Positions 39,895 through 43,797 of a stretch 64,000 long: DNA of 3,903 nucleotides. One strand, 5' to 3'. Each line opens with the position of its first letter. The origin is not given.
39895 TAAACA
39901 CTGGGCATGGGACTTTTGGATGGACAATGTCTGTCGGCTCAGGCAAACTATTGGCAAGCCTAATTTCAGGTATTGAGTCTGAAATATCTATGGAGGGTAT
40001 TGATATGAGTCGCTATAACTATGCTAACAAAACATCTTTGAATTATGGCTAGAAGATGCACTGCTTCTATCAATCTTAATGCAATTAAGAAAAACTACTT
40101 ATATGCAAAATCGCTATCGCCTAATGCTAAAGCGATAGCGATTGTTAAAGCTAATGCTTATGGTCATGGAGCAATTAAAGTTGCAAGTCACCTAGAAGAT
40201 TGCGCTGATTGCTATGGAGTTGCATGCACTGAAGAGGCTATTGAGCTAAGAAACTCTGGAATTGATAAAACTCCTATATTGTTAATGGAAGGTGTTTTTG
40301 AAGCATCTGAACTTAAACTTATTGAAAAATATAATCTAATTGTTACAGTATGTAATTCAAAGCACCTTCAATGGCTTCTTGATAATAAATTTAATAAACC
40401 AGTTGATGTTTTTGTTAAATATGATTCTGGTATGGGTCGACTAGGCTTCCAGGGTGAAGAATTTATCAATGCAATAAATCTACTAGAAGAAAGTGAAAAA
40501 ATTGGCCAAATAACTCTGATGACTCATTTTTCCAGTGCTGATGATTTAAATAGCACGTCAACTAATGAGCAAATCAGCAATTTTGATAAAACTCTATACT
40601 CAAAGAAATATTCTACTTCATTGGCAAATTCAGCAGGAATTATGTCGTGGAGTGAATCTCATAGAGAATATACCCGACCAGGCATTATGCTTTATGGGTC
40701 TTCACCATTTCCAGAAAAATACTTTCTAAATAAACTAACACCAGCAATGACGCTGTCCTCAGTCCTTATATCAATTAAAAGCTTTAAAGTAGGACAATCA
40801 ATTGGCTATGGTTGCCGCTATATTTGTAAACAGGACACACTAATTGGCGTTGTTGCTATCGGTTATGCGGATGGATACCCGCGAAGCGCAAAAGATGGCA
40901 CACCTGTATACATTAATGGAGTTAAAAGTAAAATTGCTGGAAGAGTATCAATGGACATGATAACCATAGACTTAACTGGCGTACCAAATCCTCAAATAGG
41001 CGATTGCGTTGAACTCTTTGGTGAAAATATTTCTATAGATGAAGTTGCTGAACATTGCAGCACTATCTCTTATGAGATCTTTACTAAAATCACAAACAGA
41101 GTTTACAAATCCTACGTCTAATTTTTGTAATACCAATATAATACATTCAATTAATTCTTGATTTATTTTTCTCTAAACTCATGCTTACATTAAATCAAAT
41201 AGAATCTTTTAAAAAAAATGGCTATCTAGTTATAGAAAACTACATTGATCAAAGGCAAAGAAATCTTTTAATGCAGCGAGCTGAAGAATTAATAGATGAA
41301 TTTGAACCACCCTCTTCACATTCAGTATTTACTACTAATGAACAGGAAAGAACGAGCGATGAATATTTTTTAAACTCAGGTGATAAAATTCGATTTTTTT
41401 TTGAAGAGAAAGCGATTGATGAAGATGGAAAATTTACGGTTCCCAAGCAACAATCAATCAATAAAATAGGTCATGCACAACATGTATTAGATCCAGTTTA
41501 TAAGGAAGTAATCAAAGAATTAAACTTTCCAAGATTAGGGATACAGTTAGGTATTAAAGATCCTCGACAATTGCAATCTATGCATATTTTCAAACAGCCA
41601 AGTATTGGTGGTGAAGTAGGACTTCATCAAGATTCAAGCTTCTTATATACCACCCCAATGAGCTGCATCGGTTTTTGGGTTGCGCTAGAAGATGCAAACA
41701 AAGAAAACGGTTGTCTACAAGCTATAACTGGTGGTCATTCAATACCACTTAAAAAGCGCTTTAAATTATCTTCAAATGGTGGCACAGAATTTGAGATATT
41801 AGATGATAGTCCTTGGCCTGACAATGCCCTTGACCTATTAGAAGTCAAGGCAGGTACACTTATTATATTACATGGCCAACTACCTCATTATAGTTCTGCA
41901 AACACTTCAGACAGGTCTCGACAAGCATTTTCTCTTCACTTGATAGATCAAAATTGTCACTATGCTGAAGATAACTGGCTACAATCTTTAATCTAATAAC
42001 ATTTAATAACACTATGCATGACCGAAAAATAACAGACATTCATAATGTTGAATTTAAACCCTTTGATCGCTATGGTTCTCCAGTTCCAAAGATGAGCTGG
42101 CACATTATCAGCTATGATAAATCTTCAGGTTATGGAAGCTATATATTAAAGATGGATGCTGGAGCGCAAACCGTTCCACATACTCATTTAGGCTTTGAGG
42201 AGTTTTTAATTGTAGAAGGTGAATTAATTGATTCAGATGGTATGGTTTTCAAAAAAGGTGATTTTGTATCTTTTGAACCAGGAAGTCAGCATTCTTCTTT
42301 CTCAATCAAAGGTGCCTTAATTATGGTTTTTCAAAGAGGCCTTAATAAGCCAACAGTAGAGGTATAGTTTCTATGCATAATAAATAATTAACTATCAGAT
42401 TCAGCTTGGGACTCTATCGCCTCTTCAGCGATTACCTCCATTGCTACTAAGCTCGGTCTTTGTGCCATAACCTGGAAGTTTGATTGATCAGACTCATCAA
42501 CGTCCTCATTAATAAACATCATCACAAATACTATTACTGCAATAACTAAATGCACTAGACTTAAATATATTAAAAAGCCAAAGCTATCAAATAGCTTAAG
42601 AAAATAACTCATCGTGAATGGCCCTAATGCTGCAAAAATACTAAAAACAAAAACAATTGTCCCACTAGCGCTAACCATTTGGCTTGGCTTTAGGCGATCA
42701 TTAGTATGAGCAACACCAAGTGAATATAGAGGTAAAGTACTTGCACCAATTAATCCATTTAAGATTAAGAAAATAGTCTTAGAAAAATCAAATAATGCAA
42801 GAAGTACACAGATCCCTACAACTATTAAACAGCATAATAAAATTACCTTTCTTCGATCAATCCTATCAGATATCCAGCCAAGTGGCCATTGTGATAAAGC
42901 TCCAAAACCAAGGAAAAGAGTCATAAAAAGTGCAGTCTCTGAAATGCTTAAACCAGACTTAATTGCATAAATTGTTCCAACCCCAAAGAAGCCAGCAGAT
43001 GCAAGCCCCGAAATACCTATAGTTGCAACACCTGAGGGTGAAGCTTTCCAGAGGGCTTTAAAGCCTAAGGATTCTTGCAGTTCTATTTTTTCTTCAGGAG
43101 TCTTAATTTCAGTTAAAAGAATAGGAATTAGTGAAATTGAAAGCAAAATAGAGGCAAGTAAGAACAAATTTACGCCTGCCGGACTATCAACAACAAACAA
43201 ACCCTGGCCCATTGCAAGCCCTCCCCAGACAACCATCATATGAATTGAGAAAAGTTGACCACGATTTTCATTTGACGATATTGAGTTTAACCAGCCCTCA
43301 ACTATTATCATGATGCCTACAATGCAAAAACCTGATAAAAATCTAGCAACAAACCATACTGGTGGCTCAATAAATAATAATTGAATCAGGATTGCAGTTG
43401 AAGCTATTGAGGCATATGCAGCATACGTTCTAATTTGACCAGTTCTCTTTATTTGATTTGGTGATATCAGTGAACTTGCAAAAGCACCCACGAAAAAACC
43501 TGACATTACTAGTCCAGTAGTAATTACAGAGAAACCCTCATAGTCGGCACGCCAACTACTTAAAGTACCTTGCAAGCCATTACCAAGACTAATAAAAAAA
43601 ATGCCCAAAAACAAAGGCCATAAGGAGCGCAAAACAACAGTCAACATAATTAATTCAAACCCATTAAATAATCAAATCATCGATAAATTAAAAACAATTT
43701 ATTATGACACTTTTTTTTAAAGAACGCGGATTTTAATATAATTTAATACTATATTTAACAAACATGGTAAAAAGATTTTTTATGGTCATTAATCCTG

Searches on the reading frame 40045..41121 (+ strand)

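Call 18: search_protein_families(library=pfam, proteins=[window:40045-41121:+])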
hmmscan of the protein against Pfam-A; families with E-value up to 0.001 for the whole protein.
window:40045-41121:+ (358 aa): 2 families
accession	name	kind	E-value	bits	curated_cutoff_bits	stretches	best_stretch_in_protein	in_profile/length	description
PF01168.26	Ala_racemase_N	-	4.1e-59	200.4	24.1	1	9-221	1-220/220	Alanine racemase, N-terminal domain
PF00842.27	Ala_racemase_C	-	1.3e-41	141.6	25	1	234-357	1-127/127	Alanine racemase, C-terminal domain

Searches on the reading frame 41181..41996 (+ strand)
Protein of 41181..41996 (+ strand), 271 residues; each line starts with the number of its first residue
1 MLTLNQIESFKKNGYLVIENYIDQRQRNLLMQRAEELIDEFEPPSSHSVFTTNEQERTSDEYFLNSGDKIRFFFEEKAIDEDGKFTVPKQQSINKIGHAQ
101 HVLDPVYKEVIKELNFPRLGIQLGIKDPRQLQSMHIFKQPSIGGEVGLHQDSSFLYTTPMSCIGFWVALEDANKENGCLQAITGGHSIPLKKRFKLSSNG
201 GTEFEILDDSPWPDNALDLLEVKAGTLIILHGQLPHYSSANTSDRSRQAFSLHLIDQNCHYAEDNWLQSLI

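Call 18: search_protein_families(library=pfam, proteins=[window:41181-41996:+])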
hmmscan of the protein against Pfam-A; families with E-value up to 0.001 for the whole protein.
window:41181-41996:+ (271 aa): 1 family
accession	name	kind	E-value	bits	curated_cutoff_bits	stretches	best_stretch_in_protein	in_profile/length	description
PF05721.19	PhyH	-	6.3e-41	141.4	22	1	10-249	1-213/213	Phytanoyl-CoA dioxygenase (PhyH)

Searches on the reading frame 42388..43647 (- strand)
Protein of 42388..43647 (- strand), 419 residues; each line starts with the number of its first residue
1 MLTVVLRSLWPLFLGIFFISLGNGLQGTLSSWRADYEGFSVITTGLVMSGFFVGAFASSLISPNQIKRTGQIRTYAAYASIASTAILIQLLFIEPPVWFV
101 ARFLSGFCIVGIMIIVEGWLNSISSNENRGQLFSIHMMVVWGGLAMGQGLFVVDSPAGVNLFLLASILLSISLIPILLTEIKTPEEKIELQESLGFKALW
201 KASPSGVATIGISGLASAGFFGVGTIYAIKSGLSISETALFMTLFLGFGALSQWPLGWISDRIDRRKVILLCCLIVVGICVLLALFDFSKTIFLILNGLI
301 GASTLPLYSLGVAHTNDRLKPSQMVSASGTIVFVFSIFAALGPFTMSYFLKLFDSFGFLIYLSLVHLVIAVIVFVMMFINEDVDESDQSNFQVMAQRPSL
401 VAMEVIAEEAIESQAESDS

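Call 18: search_protein_families(library=pfam, proteins=[window:42388-43647:-])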
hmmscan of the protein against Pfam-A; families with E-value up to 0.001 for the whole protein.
window:42388-43647:- (419 aa): 3 families
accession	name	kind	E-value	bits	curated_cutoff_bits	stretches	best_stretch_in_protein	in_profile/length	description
PF07690.21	MFS_1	-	1.1e-27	97.4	33.4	2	212-391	7-184/347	Major Facilitator Superfamily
PF00083.30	Sugar_tr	-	1e-08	35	22.3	1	37-152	43-159/452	Sugar (and other) transporter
PF05977.19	MFS_3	-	7e-05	21.9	27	1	42-186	254-400/524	Transmembrane secretion effector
